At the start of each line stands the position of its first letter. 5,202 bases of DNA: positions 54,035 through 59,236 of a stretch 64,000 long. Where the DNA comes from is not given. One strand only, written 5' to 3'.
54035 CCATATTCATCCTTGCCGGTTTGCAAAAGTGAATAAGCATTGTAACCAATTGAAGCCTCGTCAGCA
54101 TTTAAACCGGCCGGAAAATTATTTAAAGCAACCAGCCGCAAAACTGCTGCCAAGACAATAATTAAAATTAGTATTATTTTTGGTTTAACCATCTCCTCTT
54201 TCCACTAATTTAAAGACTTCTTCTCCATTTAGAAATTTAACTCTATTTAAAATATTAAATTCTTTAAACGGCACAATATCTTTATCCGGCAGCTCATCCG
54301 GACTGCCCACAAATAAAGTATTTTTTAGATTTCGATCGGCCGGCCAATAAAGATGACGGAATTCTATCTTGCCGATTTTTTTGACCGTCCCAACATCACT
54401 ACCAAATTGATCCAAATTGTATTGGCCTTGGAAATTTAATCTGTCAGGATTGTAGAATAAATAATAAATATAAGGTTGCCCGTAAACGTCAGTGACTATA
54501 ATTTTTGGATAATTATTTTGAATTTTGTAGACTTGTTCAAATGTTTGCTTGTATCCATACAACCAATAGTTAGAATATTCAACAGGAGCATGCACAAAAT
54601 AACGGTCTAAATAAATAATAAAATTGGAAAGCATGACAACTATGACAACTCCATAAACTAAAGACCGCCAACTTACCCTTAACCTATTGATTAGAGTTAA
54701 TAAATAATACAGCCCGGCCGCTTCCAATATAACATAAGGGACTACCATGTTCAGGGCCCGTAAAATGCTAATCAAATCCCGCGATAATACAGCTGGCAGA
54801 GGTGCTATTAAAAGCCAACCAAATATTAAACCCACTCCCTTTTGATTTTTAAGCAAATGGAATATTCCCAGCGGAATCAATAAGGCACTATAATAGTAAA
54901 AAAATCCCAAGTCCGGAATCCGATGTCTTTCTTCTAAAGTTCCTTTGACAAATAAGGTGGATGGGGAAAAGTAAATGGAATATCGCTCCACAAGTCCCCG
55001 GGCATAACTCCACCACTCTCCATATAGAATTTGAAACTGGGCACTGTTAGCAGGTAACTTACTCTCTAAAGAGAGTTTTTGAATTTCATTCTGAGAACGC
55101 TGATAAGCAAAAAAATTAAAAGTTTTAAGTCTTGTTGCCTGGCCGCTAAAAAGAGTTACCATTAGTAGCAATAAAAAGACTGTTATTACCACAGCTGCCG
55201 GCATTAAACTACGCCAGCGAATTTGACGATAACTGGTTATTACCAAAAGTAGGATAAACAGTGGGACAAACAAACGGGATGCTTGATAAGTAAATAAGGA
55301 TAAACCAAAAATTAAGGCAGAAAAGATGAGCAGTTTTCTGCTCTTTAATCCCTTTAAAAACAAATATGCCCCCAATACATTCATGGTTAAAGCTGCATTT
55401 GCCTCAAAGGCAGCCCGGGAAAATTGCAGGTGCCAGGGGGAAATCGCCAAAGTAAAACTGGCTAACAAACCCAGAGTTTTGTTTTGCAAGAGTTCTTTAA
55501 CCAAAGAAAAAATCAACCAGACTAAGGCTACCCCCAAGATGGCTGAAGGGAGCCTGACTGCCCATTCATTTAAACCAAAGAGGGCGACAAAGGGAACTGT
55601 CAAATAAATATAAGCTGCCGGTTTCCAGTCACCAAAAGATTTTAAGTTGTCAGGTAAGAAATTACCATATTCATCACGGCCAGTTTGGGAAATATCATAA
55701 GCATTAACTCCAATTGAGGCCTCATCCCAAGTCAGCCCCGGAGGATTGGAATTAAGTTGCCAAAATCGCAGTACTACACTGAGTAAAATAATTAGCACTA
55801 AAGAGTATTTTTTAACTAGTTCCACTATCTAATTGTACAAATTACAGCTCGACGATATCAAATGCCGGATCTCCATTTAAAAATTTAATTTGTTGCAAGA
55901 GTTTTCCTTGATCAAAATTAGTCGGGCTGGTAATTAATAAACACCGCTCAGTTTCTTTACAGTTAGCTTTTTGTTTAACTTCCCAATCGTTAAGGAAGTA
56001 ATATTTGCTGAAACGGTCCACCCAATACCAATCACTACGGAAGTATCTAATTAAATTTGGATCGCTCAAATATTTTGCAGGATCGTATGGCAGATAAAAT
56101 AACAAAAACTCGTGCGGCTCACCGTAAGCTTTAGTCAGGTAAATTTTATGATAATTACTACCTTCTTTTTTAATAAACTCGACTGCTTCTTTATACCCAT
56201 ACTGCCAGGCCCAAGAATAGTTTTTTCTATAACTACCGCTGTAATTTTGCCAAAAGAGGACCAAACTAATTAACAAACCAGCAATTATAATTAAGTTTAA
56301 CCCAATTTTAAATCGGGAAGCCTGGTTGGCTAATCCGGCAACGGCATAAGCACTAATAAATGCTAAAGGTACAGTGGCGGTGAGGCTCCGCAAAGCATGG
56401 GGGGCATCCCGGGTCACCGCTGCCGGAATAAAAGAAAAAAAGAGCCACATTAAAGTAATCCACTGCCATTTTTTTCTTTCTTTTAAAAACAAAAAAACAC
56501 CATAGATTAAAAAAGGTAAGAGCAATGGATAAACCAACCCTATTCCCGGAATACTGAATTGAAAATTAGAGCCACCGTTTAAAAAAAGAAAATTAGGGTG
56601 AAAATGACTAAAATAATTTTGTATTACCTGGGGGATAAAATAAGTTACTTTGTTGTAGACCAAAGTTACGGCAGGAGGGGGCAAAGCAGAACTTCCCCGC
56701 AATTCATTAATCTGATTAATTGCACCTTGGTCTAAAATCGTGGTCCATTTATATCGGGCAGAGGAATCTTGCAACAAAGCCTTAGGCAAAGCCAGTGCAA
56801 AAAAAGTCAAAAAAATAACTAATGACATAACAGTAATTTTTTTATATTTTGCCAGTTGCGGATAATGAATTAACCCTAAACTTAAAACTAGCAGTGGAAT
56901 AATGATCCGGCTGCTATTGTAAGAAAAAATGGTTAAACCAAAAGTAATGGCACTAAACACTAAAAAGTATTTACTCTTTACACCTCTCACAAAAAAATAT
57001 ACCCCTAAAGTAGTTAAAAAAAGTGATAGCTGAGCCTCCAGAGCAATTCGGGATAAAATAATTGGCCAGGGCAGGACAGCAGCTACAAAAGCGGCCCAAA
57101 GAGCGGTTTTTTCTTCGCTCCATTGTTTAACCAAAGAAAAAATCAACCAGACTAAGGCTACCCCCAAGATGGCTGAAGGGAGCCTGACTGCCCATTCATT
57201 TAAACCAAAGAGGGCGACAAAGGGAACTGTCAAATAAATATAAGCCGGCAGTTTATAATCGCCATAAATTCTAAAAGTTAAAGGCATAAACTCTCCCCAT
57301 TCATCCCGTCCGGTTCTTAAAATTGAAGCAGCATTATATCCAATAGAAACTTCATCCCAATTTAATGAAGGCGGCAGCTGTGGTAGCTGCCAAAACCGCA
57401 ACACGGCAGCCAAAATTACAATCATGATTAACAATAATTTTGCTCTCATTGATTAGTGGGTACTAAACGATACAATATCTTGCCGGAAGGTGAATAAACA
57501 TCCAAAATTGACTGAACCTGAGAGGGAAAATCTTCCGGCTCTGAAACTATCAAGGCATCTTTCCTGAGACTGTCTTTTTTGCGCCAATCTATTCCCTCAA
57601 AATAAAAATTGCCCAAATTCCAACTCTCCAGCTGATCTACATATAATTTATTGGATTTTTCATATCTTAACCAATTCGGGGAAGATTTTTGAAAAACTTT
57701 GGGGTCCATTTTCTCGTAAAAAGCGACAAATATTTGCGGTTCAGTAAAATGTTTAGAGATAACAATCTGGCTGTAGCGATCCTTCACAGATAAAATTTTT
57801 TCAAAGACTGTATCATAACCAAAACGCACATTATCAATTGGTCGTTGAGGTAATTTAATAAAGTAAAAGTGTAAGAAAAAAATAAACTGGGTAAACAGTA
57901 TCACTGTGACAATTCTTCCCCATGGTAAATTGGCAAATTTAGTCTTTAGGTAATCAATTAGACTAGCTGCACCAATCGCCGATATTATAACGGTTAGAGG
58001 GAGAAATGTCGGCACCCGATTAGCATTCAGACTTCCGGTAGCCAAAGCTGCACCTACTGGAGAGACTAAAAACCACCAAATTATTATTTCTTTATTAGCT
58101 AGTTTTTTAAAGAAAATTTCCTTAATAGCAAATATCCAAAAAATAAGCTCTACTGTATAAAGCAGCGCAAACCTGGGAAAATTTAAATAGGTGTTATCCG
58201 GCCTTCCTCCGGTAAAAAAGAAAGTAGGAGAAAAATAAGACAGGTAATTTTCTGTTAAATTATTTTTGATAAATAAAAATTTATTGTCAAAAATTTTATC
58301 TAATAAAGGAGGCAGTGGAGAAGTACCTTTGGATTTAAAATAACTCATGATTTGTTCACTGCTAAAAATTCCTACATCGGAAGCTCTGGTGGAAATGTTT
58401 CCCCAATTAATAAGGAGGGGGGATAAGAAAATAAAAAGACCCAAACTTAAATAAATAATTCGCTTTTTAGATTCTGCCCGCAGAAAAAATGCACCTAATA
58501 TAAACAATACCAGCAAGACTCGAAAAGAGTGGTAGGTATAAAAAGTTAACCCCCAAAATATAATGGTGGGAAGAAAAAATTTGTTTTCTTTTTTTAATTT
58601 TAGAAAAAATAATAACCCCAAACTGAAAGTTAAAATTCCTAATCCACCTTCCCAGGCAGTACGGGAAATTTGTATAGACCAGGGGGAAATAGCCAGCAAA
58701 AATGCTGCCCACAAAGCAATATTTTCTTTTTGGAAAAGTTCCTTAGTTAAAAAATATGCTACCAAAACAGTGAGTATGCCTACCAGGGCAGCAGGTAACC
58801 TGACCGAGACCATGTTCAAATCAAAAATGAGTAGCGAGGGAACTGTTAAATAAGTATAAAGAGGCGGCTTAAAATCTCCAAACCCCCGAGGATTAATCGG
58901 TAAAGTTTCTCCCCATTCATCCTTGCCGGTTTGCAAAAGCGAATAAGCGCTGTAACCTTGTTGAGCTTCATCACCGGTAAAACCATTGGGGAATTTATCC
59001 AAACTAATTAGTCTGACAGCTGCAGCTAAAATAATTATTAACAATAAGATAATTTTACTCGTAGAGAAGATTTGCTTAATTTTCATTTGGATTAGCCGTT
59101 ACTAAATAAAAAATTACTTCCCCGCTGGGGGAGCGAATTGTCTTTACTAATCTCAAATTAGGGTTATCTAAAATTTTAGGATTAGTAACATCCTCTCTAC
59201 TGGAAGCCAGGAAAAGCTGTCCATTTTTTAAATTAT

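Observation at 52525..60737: Five tandem GT39/PMT_2-like GT-C paralogs with exact-identity gene-conversion tracts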

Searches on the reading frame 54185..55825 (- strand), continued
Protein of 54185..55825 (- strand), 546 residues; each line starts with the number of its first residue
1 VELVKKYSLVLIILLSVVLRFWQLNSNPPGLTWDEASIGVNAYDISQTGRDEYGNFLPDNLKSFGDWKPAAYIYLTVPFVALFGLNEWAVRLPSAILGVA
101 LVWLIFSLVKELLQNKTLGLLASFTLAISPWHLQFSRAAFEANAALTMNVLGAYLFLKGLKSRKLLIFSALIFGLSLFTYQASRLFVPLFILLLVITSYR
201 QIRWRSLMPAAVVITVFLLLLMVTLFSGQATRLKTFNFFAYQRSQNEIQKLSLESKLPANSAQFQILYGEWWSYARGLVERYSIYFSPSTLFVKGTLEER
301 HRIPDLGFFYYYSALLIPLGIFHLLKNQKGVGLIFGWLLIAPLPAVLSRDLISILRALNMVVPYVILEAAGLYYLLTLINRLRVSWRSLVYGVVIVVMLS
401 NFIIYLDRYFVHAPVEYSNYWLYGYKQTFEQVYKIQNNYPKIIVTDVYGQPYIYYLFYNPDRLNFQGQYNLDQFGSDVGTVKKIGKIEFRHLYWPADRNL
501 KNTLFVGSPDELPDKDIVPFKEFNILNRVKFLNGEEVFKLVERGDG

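Call 43: fold_search(model_id=the predicted structure, library=pdb)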
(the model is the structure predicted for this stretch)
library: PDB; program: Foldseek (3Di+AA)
matches with E <= 10: 173; with E <= 0.001: 27
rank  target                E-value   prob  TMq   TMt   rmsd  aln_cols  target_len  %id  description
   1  8b6l_I                2.4e-08  1.00  0.47  0.38  13.6       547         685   14  Subtomogram average of the human Sec61-TRAP-OSTA-translocon (released 2022-12-07)
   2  9n9j_I                5.7e-08  1.00  0.50  0.40  13.1       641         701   13  Structure of a GRP94 folding intermediate engaged with a CCDC134- and FKBP11-bound secretory translocon (released 2025-11-19)
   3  8pn9_A                1.6e-07  1.00  0.50  0.43  12.1       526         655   13  Structure of human oligosaccharyltransferase OST-A complex bound to NGI-1 (released 2024-05-08)
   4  5f15                  2.0e-07  1.00  0.53  0.53  10.8       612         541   14  Crystal Structure of ArnT from Cupriavidus metallidurans bound to Undecaprenyl phosphate (released 2016-02-17)
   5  5ezm                  2.6e-07  1.00  0.54  0.54  11.4       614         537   13  Crystal Structure of ArnT from Cupriavidus metallidurans in the apo state (released 2016-02-17)
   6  6s7o_A                3.3e-07  1.00  0.50  0.43  12.1       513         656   14  Cryo-EM structure of human oligosaccharyltransferase complex OST-A (released 2019-12-18)
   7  8agc_A                4.6e-07  1.00  0.48  0.39  12.6       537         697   12  Structure of yeast oligosaccharylransferase complex with lipid-linked oligosaccharide and non-acceptor peptide bound (released 2022-12-07)
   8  6ftg_5                8.1e-07  1.00  0.50  0.44  12.9       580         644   14  Subtomogram average of OST-containing ribosome-translocon complexes from canine rough microsomal membranes (released 2018-03-21)
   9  6gxc_A                1.1e-06  1.00  0.49  0.40  13.4       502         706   15  Bacterial oligosaccharyltransferase PglB in complex with an inhibitory peptide and a reactive lipid-linked oligosaccha (released 2018-11-14)
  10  9s6t_A                1.3e-06  1.00  0.55  0.61  10.7       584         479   13  Ternary cryo-EM structure of chicken ALG12 with Dol25-PP-GlcNAc2Man7, Dol25-P-Man, and Fab (released 2026-03-18)
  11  8age_A                1.4e-06  1.00  0.51  0.44  11.4       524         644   12  Structure of yeast oligosaccharylransferase complex with acceptor peptide bound (released 2022-12-07)
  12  5ogl_A                1.6e-06  1.00  0.49  0.39  13.4       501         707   15  Structure of bacterial oligosaccharyltransferase PglB in complex with an acceptor peptide and an lipid-linked oligosac (released 2017-10-25)
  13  7e9s_A                1.8e-06  1.00  0.47  0.32  12.1       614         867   14  Archaeal oligosaccharyltransferase AglB from Archaeoglobus fulgidus in complex with an inhibitory peptide and a dolich (released 2021-09-08)
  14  6s7t_A                2.8e-06  1.00  0.51  0.41  12.3       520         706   14  Cryo-EM structure of human oligosaccharyltransferase complex OST-B (released 2019-12-18)
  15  8agb_A                3.0e-06  1.00  0.49  0.43  12.0       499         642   14  Structure of yeast oligosaccharylransferase complex with lipid-linked oligosaccharide bound (released 2022-12-07)
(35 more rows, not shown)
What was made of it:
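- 54185..55825 (-): P2, 546-aa GT-C glycosyltransferase, clade C2. Identical to NCBI QQG43513.1, 'glycosyltransferase family 39 protein', Candidatus Daviesbacteria. GT-C fold matches (call 43).
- On GT-C fold glycosyltransferases: TM about 0.5 (call 43).
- On CAZy GT39 (protein O-mannosyltransferase) in the strict sense: Foldseek ranks STT3, ArnT and ALG12 above Pmt4 and Pmt1/2 (call 43).
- Closest known: ArnT. Same: Foldseek gives TM about 0.53 over the whole chain (call 43).
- Closest known: Protein O-mannosyltransferases. Different: Structural similarity to Pmt4 and Pmt1/2 is weaker than to STT3 or ArnT (call 43).
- Foldseek matches at probability 1.0 to STT3/PglB/AglB, ArnT, ALG12/ALG9, Pmt4, DPY19 and Emb (call 43).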

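Call 46: list_cluster_members(proteins=[P0001])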
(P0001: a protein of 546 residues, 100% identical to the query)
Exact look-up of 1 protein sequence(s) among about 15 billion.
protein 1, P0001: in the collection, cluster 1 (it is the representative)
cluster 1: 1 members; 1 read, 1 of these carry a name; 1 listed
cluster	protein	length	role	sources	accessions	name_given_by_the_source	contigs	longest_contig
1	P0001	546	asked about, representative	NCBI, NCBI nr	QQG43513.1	MAG: glycosyltransferase family 39 protein [Candidatus Daviesbacteria bacterium]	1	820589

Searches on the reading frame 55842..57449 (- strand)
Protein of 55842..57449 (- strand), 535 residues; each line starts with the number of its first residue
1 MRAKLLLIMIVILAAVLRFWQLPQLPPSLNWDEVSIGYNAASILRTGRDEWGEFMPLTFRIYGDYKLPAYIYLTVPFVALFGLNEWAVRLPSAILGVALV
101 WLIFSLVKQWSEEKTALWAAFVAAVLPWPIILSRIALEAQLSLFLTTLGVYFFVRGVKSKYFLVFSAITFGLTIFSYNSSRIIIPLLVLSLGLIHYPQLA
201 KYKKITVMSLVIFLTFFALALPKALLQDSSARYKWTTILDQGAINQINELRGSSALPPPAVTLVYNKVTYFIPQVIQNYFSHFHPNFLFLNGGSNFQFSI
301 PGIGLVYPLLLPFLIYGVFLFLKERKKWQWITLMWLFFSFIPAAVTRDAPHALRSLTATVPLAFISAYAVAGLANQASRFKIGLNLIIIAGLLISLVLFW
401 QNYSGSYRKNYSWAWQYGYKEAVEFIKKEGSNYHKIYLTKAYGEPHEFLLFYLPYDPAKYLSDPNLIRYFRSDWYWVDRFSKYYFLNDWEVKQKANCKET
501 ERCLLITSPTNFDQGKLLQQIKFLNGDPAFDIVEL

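Call 5: search_protein_families(library=pfam, proteins=[window:55842-57449:-], max_evalue=0.01)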
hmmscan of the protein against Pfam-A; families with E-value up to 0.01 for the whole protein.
window:55842-57449:- (535 aa): 1 family
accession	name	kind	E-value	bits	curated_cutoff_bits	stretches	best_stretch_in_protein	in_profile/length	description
PF13231.12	PMT_2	-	7.8e-10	39.6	26.1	1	68-216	4-154/160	Dolichyl-phosphate-mannose-protein mannosyltransferase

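Call 31: search_protein_families(library=ncbifam, proteins=[window:55842-57449:-], max_evalue=0.001)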
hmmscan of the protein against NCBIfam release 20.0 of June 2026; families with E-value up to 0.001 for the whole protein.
window:55842-57449:- (535 aa): 1 family
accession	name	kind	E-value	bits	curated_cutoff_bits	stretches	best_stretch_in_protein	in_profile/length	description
TIGR03663.1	TIGR03663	subfamily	1.9e-10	40.4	126.25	1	6-398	3-364/435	flippase activity-associated protein Agl23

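Call 55: find_related_loci(query=window:55842-57449:-, collection=metagenome_contigs, flank=6000)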
Query window:55842-57449:- (535 aa) in metagenome_contigs; peptide patterns used: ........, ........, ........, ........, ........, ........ (x = any residue, [..] = any of these).
127 stretches matched a pattern; 78 encode a relative of the query (tblastn E <= 1e-3); 78 distinct loci.
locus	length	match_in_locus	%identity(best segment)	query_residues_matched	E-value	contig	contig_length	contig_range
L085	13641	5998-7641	61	1-535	0e+0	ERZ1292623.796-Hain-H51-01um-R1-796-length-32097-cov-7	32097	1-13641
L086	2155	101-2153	53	17-534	0e+0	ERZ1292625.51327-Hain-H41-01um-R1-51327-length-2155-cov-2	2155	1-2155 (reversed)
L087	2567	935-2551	49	3-535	2e-166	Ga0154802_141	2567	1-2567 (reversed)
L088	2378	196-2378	47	1-534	2e-160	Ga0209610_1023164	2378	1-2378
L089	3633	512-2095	48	18-534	8e-155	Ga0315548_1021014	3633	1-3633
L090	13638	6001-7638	45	4-535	3e-147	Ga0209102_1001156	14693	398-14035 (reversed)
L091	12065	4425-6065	46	1-534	2e-144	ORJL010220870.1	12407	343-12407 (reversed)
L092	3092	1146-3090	45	1-534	4e-150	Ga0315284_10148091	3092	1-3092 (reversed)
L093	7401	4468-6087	45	6-534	2e-142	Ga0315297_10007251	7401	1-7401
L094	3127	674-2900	46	5-534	1e-147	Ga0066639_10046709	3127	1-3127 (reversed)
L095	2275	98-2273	45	2-534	3e-150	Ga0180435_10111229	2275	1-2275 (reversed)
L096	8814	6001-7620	45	6-534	2e-140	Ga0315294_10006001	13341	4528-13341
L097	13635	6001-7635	46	3-534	5e-140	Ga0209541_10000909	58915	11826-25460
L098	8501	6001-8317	44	1-532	1e-138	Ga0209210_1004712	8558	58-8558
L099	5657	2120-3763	46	1-534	2e-138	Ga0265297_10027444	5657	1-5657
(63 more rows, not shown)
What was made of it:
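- Tried and rejected: A P3-based metagenome scan gave at best 61% identity (call 55).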

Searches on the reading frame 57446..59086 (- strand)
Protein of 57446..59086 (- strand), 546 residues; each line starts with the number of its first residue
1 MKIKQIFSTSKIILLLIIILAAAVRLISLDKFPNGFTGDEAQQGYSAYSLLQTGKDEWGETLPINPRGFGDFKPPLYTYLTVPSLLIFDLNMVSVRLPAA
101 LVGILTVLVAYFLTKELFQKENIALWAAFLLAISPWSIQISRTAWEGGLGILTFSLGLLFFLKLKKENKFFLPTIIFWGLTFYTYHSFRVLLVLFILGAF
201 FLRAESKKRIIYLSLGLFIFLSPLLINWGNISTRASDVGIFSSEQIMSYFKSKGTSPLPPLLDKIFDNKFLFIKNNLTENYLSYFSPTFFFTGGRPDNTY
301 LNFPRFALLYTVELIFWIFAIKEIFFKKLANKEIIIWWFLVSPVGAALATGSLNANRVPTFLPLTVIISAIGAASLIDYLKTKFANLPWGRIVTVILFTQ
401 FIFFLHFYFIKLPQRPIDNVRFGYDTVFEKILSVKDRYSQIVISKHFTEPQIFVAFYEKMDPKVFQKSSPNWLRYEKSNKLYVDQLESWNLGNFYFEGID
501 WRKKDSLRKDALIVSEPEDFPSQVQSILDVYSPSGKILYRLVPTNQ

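Call 5: search_protein_families(library=pfam, proteins=[window:57446-59086:-], max_evalue=0.01)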
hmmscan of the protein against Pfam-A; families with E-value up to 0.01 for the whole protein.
window:57446-59086:- (546 aa): 2 families
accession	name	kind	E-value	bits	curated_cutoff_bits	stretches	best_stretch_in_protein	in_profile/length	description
PF13231.12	PMT_2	-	1e-13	52.3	26.1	1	73-225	2-158/160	Dolichyl-phosphate-mannose-protein mannosyltransferase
PF02366.24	PMT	-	1.2e-08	35.3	22.7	1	73-174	62-164/245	Dolichyl-phosphate-mannose-protein mannosyltransferase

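Call 31: search_protein_families(library=ncbifam, proteins=[window:57446-59086:-], max_evalue=0.001)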
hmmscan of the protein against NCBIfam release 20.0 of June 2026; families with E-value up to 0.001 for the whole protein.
window:57446-59086:- (546 aa): 2 families
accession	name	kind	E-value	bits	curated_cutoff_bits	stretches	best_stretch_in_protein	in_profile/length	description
TIGR03663.1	TIGR03663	subfamily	2.3e-10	40.1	126.25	1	12-208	2-185/435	flippase activity-associated protein Agl23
TIGR04154.1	archaeo_STT3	subfamily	0.00023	19.7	450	1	72-138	68-140/831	oligosaccharyl transferase, archaeosortase A system-associated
